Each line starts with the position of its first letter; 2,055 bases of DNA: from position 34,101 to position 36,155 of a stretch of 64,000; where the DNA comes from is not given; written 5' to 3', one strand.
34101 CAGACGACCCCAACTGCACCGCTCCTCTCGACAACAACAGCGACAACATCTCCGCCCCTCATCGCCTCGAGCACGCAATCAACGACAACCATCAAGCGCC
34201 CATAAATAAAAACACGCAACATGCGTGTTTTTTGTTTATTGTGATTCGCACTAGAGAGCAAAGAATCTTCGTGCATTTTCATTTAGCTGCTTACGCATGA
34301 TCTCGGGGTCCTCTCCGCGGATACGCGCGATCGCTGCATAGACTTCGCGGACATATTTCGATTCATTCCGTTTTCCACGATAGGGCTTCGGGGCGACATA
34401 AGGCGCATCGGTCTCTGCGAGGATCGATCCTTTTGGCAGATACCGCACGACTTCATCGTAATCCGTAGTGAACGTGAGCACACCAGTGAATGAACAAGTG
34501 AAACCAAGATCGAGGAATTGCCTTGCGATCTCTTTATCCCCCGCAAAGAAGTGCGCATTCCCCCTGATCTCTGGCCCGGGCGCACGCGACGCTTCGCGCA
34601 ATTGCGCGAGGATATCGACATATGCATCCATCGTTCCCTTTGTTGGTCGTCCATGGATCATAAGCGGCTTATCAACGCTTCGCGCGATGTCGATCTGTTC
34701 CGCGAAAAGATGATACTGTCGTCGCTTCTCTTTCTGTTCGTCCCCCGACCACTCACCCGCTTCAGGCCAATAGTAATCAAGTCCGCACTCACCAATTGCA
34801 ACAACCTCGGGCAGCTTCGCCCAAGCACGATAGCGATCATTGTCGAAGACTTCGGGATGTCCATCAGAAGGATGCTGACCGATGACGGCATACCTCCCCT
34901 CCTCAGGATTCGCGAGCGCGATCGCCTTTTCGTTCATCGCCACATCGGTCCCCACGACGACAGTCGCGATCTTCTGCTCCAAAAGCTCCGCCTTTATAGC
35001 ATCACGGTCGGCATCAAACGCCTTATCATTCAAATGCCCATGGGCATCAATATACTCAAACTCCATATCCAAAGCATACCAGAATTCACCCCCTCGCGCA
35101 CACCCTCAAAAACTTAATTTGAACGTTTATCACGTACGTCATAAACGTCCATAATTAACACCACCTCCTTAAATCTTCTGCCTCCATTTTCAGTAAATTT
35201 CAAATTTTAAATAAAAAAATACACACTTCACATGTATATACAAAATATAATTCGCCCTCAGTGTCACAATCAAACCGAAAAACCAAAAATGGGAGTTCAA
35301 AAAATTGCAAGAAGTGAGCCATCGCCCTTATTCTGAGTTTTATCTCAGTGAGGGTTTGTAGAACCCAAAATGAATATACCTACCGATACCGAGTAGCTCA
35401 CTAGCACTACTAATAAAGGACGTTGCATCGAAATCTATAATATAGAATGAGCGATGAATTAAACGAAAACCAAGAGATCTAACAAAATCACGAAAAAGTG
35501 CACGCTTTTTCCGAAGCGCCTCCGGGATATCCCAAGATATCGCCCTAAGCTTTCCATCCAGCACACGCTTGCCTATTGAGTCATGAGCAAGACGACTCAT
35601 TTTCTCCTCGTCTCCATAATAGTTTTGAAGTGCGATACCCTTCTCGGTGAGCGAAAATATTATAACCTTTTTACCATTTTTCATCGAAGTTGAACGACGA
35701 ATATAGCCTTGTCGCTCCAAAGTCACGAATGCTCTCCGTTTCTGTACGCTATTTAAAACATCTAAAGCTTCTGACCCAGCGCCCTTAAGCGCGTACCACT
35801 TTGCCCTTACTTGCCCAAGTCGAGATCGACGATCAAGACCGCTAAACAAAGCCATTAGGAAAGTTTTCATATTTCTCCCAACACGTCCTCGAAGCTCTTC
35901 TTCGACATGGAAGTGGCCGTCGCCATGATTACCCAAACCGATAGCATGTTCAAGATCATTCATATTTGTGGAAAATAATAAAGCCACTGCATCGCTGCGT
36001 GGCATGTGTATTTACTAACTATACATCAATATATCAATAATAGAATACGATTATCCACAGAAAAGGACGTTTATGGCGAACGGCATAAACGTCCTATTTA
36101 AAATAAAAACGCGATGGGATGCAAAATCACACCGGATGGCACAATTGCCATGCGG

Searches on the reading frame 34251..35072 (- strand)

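Call 10: search_protein_families(library=pfam, proteins=[window:34251-35072:-], max_evalue=0.001)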
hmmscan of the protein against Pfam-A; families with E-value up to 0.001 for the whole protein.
window:34251-35072:- (273 aa): 1 family
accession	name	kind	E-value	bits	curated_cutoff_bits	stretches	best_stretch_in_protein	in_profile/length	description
PF01026.27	TatD_DNase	-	2.9e-63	214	27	1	8-271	1-252/253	TatD related DNase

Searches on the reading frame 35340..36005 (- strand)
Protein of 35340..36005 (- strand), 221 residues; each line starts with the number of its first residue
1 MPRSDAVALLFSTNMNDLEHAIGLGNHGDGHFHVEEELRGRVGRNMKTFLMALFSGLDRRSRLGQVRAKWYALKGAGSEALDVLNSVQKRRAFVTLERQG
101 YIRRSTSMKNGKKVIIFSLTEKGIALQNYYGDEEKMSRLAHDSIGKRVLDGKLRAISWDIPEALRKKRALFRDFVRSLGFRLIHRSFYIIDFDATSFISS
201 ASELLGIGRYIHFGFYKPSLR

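Call 10: search_protein_families(library=pfam, proteins=[window:35340-36005:-], max_evalue=0.001)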
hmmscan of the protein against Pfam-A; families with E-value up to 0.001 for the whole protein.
window:35340-36005:- (221 aa): 1 family
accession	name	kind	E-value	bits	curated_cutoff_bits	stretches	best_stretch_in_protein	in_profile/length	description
PF20803.2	PaaX_M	-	2.5e-07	31.2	24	1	149-213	4-68/83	PaaX protein central Cas2-like domain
